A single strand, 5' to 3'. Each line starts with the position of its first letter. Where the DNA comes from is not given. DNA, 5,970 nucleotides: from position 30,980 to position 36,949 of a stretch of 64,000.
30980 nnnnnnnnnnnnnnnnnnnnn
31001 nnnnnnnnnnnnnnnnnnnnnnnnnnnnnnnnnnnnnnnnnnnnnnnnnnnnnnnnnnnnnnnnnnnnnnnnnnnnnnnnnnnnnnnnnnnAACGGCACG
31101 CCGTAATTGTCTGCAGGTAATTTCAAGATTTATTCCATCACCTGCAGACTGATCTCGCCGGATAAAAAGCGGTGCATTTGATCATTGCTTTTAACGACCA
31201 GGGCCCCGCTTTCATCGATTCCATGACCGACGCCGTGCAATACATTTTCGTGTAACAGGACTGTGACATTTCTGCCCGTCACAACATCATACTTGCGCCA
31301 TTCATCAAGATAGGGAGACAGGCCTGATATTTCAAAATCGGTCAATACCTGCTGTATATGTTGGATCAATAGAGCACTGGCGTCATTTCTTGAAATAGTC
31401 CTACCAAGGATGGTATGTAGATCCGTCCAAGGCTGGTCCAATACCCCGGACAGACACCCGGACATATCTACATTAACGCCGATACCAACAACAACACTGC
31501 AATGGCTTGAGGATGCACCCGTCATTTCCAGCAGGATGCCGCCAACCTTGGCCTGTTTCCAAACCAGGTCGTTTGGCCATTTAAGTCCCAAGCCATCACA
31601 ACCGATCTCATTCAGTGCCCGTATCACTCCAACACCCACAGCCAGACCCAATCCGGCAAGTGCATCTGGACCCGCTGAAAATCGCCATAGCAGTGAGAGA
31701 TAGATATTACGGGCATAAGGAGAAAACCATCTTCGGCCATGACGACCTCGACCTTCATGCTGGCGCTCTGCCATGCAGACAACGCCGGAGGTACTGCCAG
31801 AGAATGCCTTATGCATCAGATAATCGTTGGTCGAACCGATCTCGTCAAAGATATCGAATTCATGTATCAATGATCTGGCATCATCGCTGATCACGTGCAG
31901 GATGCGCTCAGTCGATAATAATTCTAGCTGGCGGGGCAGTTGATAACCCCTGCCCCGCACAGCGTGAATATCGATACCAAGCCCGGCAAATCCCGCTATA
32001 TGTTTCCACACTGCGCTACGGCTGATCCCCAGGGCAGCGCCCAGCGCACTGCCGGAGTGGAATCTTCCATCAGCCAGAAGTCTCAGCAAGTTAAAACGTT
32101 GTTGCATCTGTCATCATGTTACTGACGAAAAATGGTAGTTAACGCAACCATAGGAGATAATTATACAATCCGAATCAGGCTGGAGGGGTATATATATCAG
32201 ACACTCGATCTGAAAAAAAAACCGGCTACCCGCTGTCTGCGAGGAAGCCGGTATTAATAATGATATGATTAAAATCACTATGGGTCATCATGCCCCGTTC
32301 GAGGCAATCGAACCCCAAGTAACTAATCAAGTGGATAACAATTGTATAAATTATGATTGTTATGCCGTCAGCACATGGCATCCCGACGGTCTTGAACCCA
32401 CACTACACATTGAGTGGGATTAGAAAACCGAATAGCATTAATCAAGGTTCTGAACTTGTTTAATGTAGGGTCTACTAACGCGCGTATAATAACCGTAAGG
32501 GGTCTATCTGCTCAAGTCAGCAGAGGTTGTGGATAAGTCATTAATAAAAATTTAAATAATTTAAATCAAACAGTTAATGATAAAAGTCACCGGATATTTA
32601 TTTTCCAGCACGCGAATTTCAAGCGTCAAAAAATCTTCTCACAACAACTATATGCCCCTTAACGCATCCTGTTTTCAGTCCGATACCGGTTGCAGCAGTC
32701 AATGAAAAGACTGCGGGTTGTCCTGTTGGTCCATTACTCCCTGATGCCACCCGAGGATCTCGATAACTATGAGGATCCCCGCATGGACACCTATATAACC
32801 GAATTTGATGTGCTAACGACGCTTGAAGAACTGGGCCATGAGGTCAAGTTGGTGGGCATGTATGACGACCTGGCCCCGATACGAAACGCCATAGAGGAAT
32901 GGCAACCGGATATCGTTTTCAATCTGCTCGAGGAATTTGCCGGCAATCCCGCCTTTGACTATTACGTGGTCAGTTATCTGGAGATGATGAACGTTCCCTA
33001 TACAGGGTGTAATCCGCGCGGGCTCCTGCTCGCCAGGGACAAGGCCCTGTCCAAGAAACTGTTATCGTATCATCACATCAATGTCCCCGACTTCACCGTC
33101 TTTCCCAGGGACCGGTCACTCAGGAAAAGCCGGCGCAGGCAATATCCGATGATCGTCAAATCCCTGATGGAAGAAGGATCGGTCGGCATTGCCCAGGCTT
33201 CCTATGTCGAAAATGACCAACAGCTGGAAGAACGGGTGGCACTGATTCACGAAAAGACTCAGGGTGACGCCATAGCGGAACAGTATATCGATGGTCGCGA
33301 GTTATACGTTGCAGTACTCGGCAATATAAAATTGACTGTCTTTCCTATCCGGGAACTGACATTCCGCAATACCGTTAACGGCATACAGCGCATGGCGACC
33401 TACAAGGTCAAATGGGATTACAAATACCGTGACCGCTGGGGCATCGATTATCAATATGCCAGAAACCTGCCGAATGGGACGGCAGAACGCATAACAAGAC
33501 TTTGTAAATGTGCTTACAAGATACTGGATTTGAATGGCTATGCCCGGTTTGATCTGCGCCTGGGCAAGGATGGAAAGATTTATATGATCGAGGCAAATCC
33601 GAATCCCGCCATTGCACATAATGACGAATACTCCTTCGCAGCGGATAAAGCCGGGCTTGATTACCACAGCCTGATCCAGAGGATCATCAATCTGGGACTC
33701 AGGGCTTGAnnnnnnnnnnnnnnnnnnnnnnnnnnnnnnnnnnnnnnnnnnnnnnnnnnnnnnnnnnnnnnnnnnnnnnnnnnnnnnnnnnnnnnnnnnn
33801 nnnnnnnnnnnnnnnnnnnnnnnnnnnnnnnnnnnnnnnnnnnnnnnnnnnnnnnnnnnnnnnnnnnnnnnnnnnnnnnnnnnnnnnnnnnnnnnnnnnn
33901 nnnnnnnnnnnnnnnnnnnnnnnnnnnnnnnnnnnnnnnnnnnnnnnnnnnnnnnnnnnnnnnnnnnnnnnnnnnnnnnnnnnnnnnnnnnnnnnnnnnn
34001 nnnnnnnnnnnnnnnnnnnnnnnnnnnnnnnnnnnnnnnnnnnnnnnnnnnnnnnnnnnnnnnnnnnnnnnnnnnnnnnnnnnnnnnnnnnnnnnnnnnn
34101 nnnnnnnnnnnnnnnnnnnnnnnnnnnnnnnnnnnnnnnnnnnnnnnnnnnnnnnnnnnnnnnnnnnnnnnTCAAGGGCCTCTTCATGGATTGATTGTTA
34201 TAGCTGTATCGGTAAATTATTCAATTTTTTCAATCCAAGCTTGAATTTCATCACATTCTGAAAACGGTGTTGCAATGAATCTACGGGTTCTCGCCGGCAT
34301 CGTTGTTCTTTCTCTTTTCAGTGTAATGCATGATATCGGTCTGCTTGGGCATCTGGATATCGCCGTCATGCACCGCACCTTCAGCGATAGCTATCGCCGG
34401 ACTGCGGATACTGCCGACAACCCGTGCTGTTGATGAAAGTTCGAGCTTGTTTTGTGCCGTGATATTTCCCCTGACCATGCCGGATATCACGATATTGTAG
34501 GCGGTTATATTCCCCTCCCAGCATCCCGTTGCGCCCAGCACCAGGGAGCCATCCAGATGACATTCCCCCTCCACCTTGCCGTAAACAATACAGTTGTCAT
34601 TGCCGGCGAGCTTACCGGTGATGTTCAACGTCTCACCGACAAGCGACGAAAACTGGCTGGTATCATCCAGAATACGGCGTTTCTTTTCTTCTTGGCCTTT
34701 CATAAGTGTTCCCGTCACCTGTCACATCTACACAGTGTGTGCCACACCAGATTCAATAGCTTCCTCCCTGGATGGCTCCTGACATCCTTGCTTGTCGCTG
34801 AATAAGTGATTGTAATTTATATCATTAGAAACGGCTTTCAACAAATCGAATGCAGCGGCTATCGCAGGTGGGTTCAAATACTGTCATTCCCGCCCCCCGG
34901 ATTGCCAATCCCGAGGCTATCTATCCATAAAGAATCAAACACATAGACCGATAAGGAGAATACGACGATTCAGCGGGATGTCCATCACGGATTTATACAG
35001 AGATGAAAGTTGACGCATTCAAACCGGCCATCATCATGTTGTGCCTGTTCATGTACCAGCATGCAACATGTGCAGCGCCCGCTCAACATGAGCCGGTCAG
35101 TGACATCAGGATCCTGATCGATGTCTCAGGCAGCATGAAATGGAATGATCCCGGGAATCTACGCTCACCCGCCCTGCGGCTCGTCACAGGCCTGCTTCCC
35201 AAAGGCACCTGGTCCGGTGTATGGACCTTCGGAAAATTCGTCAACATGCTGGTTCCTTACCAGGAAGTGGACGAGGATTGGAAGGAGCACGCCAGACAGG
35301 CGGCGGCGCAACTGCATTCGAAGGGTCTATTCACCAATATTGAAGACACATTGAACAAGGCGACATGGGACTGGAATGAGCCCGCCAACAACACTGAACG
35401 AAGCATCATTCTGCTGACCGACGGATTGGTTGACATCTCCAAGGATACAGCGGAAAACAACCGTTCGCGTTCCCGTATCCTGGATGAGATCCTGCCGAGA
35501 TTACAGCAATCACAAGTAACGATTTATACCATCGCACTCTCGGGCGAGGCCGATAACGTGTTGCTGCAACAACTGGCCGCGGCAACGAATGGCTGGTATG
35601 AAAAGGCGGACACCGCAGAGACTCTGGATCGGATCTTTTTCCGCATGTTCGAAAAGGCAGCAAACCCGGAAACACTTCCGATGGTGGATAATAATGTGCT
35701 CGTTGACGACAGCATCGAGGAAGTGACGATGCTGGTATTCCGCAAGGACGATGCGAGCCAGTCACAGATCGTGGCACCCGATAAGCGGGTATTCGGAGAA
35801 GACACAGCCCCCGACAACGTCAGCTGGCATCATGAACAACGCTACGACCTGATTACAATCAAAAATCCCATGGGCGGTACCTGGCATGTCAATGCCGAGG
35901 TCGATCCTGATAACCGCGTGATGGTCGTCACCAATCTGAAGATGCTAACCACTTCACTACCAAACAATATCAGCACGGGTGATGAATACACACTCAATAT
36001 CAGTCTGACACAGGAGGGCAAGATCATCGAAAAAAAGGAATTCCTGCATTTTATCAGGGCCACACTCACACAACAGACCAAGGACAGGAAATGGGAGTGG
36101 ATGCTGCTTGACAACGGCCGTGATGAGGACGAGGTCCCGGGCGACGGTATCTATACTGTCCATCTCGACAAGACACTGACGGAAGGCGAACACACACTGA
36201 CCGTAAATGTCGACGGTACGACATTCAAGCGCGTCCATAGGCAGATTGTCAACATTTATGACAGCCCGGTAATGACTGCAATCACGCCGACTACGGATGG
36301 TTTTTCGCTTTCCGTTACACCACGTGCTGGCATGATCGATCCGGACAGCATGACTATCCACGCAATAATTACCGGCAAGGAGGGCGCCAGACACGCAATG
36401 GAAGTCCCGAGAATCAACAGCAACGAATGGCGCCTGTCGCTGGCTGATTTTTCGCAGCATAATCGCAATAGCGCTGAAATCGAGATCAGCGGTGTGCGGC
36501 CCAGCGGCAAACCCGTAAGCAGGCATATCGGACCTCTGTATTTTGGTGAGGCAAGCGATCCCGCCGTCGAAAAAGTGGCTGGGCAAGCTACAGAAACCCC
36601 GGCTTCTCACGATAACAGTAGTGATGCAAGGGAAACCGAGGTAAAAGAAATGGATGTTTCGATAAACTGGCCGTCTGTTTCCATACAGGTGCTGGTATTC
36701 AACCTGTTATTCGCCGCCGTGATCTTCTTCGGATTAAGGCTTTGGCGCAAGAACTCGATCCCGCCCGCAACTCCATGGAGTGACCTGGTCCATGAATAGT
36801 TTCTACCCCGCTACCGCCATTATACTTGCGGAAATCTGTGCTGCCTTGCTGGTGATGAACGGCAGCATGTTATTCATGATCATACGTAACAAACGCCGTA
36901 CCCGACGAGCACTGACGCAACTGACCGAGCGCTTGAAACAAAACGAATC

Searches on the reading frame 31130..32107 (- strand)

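Call 49: search_protein_families(library=pfam, proteins=[window:31130-32107:-])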
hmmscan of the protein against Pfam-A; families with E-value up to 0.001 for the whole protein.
window:31130-32107:- (325 aa): 3 families
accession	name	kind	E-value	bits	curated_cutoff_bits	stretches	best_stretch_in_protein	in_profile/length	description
PF03099.24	BPL_LplA_LipB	-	5.4e-18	65.6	21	1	90-212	5-133/133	Biotin/lipoate A/B protein ligase family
PF08279.18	HTH_11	-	5.5e-11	42.6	25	1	5-56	3-55/55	HTH domain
PF02237.23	BPL_C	-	1.4e-09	38.2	21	1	278-321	3-47/48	Biotin protein ligase C terminal domain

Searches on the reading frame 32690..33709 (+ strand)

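Call 49: search_protein_families(library=pfam, proteins=[window:32690-33709:+])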
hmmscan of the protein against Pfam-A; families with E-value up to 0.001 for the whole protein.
window:32690-33709:+ (339 aa): 3 families
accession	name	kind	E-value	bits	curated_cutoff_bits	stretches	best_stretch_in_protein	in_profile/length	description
PF07478.18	Dala_Dala_lig_C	-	4.4e-29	101.9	24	1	127-333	4-203/204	D-ala D-ala ligase C-terminus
PF02655.19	ATP-grasp_3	-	6.9e-08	33.2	23.2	1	116-304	2-155/160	ATP-grasp domain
PF13535.11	ATP-grasp_4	-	6.4e-05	23.1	27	0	151-305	2-151/160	ATP-grasp domain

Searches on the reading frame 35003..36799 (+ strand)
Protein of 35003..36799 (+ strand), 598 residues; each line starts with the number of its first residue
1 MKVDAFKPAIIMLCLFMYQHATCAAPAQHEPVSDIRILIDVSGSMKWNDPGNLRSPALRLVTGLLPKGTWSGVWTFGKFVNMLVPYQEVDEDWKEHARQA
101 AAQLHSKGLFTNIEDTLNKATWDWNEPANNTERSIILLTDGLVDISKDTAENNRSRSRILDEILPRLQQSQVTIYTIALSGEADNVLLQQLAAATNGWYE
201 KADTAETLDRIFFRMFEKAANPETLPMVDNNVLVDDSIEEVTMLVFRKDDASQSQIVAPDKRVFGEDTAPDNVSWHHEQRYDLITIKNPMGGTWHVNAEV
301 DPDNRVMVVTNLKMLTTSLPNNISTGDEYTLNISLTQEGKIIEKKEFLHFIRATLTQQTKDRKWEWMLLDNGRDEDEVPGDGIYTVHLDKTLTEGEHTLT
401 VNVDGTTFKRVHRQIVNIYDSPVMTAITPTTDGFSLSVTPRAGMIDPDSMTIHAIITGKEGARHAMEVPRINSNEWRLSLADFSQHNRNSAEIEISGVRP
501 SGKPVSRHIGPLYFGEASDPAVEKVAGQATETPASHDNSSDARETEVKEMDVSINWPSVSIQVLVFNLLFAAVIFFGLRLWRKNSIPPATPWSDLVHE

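Call 49: search_protein_families(library=pfam, proteins=[window:35003-36799:+])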
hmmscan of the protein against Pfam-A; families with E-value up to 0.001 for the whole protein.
window:35003-36799:+ (598 aa): 4 families
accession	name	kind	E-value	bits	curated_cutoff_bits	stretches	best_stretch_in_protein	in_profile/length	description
PF00092.34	VWA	-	7.8e-10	39.7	23.8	1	34-205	1-166/174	von Willebrand factor type A domain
PF13768.12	VWA_3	-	5.3e-08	33.5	27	1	34-200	2-154/155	von Willebrand factor type A domain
PF13519.12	VWA_2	-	2.2e-06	28.7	27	1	37-141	3-106/107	von Willebrand factor type A domain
PF03850.20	Tfb4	-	0.00026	21.1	27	1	167-216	169-218/273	Transcription factor Tfb4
